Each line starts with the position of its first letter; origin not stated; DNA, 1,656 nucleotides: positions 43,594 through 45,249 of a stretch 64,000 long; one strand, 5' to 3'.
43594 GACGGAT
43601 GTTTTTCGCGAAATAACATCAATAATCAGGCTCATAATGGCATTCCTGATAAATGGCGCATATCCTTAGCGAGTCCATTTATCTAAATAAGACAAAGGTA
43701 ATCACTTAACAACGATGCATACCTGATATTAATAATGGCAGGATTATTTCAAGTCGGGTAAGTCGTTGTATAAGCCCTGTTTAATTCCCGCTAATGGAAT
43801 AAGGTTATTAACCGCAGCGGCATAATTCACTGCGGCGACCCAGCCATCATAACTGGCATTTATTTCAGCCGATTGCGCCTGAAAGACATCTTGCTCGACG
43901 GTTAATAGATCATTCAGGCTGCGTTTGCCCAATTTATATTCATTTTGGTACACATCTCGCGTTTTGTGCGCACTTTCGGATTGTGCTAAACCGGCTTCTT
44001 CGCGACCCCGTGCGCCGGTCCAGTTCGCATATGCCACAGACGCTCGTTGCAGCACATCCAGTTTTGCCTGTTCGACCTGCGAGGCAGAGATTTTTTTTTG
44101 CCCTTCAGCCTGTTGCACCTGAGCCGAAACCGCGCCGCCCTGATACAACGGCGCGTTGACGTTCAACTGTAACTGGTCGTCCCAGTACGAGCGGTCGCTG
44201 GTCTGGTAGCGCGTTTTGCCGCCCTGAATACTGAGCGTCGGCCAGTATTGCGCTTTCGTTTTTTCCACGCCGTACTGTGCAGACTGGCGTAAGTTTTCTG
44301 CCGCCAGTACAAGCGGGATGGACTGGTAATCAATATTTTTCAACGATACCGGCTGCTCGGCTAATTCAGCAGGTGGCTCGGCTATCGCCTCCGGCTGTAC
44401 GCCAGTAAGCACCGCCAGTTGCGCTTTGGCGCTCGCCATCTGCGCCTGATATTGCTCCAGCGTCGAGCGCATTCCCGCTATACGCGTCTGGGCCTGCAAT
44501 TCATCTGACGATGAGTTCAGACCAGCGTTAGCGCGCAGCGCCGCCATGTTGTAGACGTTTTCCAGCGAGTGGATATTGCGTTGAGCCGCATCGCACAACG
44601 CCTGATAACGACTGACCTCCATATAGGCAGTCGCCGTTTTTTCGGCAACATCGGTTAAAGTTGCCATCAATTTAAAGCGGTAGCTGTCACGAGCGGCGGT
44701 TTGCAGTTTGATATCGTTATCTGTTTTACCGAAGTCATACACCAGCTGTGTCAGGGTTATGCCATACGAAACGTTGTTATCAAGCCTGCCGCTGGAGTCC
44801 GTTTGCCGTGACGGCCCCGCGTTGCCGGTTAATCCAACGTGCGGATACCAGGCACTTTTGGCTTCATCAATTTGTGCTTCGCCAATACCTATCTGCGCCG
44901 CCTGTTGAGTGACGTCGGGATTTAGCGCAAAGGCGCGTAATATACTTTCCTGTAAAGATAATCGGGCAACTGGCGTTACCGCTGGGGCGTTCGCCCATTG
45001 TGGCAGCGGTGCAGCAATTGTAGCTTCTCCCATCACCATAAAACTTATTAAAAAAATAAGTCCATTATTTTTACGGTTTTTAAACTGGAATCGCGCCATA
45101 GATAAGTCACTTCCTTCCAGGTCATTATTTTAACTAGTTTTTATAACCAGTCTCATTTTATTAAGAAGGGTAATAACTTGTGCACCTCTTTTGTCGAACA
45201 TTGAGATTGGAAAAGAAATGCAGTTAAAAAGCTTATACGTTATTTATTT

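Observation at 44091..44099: Nine-nucleotide homopolymer inside the TolC-like channel gene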

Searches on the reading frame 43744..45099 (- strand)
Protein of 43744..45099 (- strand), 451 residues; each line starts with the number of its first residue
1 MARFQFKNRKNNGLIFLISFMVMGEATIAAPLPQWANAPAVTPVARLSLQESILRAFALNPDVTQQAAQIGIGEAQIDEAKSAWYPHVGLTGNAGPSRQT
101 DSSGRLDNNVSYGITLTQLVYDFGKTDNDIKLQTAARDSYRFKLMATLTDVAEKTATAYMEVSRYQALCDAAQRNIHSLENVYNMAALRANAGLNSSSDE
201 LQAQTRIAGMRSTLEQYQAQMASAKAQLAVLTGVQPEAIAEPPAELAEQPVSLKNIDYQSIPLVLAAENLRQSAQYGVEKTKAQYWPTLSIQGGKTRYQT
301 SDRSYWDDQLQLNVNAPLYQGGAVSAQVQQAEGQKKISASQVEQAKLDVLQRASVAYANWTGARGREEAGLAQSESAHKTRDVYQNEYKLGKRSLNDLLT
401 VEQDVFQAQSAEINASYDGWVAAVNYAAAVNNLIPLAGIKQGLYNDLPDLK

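Call 5: search_protein_families(library=pfam, proteins=[window:43744-45099:-])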
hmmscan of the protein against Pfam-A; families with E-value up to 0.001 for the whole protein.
window:43744-45099:- (451 aa): 1 family
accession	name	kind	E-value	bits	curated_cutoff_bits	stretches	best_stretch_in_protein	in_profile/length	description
PF02321.23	OEP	-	8.2e-48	163.1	22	2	49-233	1-187/187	Outer membrane efflux protein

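Call 45: list_cluster_members(proteins=[window:43747-45099:-, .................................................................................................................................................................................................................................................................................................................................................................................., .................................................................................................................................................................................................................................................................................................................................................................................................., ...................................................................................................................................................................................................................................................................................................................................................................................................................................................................])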
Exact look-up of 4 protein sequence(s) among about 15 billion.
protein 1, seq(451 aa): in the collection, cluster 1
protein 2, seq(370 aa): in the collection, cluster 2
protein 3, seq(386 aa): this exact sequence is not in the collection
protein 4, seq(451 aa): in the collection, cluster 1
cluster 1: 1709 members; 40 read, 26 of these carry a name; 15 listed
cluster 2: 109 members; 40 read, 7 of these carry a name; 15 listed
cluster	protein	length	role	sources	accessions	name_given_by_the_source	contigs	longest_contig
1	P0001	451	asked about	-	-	TolC family outer membrane protein [Escherichia coli] | TolC family outer membrane protein n=1 Tax=Escherichia TaxID=561 RepID=UPI00094583BB | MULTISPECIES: TolC family outer membrane protein [Escherichia]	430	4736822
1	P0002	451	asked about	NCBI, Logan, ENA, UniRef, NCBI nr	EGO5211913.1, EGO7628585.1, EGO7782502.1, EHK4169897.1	TolC family outer membrane protein [Escherichia coli] | TolC family outer membrane protein n=2 Tax=Escherichia coli TaxID=562 RepID=UPI000D13791E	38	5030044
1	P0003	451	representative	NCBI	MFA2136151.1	TolC family outer membrane protein [Escherichia coli]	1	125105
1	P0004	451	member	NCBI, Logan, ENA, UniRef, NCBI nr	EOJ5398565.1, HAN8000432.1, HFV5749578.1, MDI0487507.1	TolC family outer membrane protein [Escherichia coli] | TolC family outer membrane protein n=1 Tax=Escherichia coli TaxID=562 RepID=UPI00085420F6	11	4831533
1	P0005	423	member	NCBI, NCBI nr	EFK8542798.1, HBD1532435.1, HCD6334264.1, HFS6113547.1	TPA: TolC family outer membrane protein, partial [Escherichia coli] | TolC family outer membrane protein [Escherichia coli]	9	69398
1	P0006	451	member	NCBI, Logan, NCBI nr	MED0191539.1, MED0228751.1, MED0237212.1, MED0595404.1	TolC family outer membrane protein [Escherichia marmotae]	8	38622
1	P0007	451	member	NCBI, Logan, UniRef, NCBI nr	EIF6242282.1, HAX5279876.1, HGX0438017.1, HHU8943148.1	TolC family outer membrane protein [Escherichia coli] | TolC family outer membrane protein n=1 Tax=Escherichia coli TaxID=562 RepID=UPI0027DF59DE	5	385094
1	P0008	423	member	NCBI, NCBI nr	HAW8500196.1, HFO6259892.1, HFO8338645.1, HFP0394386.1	TPA: TolC family outer membrane protein, partial [Escherichia coli] | TolC family outer membrane protein [Escherichia coli]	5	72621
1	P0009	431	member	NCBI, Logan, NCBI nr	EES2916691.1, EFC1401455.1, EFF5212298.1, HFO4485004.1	TolC family outer membrane protein [Escherichia coli]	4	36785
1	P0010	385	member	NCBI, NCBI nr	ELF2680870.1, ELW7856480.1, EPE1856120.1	TolC family outer membrane protein, partial [Escherichia coli] | TolC family outer membrane protein [Escherichia coli]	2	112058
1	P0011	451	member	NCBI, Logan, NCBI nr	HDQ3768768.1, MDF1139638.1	TPA: TolC family outer membrane protein [Escherichia coli] | TolC family outer membrane protein [Escherichia coli]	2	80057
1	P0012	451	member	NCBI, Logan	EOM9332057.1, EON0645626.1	TolC family outer membrane protein [Escherichia coli]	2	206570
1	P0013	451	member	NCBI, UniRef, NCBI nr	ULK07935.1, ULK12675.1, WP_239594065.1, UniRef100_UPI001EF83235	TolC family outer membrane protein [Shigella dysenteriae] | TolC family outer membrane protein n=1 Tax=Shigella dysenteriae TaxID=622 ...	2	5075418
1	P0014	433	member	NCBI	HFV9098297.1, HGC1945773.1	TPA: TolC family outer membrane protein, partial [Escherichia coli]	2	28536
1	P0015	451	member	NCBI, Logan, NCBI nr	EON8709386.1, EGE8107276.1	TolC family outer membrane protein [Escherichia coli]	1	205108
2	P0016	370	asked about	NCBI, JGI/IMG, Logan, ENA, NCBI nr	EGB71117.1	TolC family protein type I secretion outer membrane protein [Escherichia coli TW10509]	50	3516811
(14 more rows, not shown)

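Call 47: find_encoding_contigs(protein=P0016, flank=10000, max_places=10)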
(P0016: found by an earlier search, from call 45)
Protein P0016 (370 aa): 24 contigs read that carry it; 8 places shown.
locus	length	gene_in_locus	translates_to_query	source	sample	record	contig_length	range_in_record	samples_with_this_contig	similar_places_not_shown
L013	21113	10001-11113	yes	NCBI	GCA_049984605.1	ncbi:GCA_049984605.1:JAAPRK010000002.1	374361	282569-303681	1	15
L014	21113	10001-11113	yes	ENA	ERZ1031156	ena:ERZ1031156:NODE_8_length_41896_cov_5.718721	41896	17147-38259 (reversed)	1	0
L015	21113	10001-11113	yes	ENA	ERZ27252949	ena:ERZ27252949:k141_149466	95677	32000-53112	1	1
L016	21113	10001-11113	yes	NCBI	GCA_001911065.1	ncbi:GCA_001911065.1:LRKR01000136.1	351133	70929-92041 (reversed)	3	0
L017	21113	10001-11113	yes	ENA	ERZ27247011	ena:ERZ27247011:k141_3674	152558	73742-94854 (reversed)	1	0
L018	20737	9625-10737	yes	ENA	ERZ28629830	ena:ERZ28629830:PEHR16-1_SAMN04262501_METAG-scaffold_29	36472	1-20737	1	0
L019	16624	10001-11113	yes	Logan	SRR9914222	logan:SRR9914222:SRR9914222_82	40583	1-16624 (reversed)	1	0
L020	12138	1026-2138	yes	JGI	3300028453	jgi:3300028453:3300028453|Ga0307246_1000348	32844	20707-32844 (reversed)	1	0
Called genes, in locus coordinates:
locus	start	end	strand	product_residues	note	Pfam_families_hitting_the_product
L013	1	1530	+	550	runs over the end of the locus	PF00149:Metallophos, PF02872:5_nucleotid_C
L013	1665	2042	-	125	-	-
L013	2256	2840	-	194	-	PF21837:DUF6896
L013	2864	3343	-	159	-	PF04073:tRNA_edit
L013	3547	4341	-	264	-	PF01963:TraB_PrgY_gumN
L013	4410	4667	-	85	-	-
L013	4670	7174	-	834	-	PF00403:HMA, PF12710:HAD (faint), PF00403:HMA, PF00122:E1-E2_ATPase, PF00702:Hydrolase, PF08282:Hydrolase_3 (weak)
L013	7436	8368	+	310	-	PF04960:Glutaminase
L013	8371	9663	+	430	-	PF13520:AA_permease_2, PF00324:AA_permease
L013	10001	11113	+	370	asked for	PF02321:OEP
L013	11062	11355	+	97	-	-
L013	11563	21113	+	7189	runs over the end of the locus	PF12245:Big_3_2 (faint), PF13750:Big_3_3 (faint), PF17936:Big_6, PF19077:Big_13, PF22783:BapA_N, PF19077:Big_13, PF19077:Big_13, PF13517:FG-GAP_3, +3 more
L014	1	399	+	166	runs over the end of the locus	PF00149:Metallophos (weak)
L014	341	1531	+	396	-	PF02872:5_nucleotid_C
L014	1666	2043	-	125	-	-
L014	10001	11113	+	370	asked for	PF02321:OEP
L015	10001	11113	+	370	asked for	PF02321:OEP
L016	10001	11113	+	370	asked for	PF02321:OEP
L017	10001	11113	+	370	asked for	PF02321:OEP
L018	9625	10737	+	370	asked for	PF02321:OEP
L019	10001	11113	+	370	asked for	PF02321:OEP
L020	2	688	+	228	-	?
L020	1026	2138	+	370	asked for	PF02321:OEP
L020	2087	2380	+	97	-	-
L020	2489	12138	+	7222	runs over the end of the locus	PF12245:Big_3_2 (faint), PF17936:Big_6, PF19077:Big_13, PF22783:BapA_N, PF13750:Big_3_3 (faint), PF19077:Big_13, PF19077:Big_13, PF13517:FG-GAP_3, +3 more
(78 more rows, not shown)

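Call 48: find_encoding_contigs(protein=P0001, flank=10000, max_places=10)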
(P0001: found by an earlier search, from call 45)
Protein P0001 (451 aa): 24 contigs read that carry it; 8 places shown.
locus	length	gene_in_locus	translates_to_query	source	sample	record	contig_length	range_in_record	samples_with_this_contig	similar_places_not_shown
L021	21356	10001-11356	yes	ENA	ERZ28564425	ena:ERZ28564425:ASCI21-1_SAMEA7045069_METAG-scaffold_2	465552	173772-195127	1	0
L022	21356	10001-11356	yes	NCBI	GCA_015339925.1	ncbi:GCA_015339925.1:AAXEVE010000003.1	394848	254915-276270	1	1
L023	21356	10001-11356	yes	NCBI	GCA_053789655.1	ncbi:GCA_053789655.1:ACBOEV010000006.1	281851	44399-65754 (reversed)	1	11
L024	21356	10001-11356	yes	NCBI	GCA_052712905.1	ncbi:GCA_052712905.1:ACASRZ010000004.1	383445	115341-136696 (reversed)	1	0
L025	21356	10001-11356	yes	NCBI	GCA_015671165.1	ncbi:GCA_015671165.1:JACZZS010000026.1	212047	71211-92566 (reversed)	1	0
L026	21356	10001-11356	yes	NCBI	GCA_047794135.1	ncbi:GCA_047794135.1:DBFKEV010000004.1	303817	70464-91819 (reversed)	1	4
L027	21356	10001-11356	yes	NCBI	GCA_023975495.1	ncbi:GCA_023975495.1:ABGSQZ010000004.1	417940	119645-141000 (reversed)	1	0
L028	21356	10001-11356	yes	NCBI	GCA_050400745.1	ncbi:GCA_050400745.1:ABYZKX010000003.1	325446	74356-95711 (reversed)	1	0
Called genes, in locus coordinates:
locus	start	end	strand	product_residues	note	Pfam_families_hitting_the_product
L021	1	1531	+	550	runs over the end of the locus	PF00149:Metallophos, PF02872:5_nucleotid_C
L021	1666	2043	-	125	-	-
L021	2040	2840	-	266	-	PF21837:DUF6896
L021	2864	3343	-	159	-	PF04073:tRNA_edit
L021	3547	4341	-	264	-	PF01963:TraB_PrgY_gumN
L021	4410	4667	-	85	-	-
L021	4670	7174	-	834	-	PF00403:HMA, PF12710:HAD (faint), PF00403:HMA, PF00122:E1-E2_ATPase, PF00702:Hydrolase, PF08282:Hydrolase_3 (weak)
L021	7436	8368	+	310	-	PF04960:Glutaminase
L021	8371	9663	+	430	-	PF13520:AA_permease_2, PF00324:AA_permease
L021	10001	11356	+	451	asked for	PF02321:OEP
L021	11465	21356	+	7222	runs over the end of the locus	PF12245:Big_3_2 (faint), PF17936:Big_6, PF19077:Big_13, PF22783:BapA_N, PF13750:Big_3_3 (faint), PF19077:Big_13, PF19077:Big_13, PF13517:FG-GAP_3, +3 more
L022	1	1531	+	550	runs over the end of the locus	PF00149:Metallophos, PF02872:5_nucleotid_C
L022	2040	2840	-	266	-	PF21837:DUF6896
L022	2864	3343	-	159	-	PF04073:tRNA_edit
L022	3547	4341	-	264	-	PF01963:TraB_PrgY_gumN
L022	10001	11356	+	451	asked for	PF02321:OEP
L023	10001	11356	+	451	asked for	PF02321:OEP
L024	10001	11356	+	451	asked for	PF02321:OEP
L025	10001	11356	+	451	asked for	PF02321:OEP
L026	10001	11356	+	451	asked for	PF02321:OEP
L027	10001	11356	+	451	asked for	PF02321:OEP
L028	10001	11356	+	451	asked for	PF02321:OEP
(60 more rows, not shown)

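Call 60: search_solved_structures(query=window:43744-45099:-, max_evalue=0.00001, show_alignments=1)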
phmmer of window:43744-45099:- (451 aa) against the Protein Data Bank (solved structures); distinct sequences matched with E-value up to 0.00001: 17.
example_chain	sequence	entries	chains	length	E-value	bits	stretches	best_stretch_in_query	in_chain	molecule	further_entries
1wp1_A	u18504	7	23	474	3.2e-15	59.5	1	49-425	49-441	Outer membrane protein oprM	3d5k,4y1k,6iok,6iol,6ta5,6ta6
6zre_A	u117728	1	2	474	4.3e-15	59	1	49-424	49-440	Outer membrane protein OprM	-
7akz_A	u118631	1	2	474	5.3e-15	58.7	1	49-425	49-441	Outer membrane protein OprM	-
5bun_A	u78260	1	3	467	3.3e-12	49.5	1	55-431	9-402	Outer membrane protein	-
1ek9_A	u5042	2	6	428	3.3e-12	49.5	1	55-433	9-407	OUTER MEMBRANE PROTEIN TOLC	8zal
5v5s_A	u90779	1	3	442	3.5e-12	49.4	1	55-433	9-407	Outer membrane protein TolC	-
5ng5_F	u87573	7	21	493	3.8e-12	49.3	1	53-433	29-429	Outer membrane protein TolC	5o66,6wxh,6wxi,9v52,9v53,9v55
8zar_G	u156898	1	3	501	4.3e-12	49.1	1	53-433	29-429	Outer membrane protein TolC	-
9qgy_A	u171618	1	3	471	4.4e-12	49.1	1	55-433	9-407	Outer membrane protein TolC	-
9tg4_A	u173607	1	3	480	4.7e-12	49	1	55-433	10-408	Outer membrane protein TolC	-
1tqq_A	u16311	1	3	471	4.7e-12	49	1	55-433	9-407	Outer membrane protein tolC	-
5nik_A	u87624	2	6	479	5e-12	48.9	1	55-433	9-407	Outer membrane protein TolC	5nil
7ng8_A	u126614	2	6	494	1.5e-11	47.3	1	54-433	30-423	Outer membrane channel protein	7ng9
2wmz_A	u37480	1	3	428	2.6e-11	46.6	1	55-433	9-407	OUTER MEMBRANE PROTEIN TOLC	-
2vdd_A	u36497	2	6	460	4.6e-11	45.8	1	53-433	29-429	OUTER MEMBRANE PROTEIN TOLC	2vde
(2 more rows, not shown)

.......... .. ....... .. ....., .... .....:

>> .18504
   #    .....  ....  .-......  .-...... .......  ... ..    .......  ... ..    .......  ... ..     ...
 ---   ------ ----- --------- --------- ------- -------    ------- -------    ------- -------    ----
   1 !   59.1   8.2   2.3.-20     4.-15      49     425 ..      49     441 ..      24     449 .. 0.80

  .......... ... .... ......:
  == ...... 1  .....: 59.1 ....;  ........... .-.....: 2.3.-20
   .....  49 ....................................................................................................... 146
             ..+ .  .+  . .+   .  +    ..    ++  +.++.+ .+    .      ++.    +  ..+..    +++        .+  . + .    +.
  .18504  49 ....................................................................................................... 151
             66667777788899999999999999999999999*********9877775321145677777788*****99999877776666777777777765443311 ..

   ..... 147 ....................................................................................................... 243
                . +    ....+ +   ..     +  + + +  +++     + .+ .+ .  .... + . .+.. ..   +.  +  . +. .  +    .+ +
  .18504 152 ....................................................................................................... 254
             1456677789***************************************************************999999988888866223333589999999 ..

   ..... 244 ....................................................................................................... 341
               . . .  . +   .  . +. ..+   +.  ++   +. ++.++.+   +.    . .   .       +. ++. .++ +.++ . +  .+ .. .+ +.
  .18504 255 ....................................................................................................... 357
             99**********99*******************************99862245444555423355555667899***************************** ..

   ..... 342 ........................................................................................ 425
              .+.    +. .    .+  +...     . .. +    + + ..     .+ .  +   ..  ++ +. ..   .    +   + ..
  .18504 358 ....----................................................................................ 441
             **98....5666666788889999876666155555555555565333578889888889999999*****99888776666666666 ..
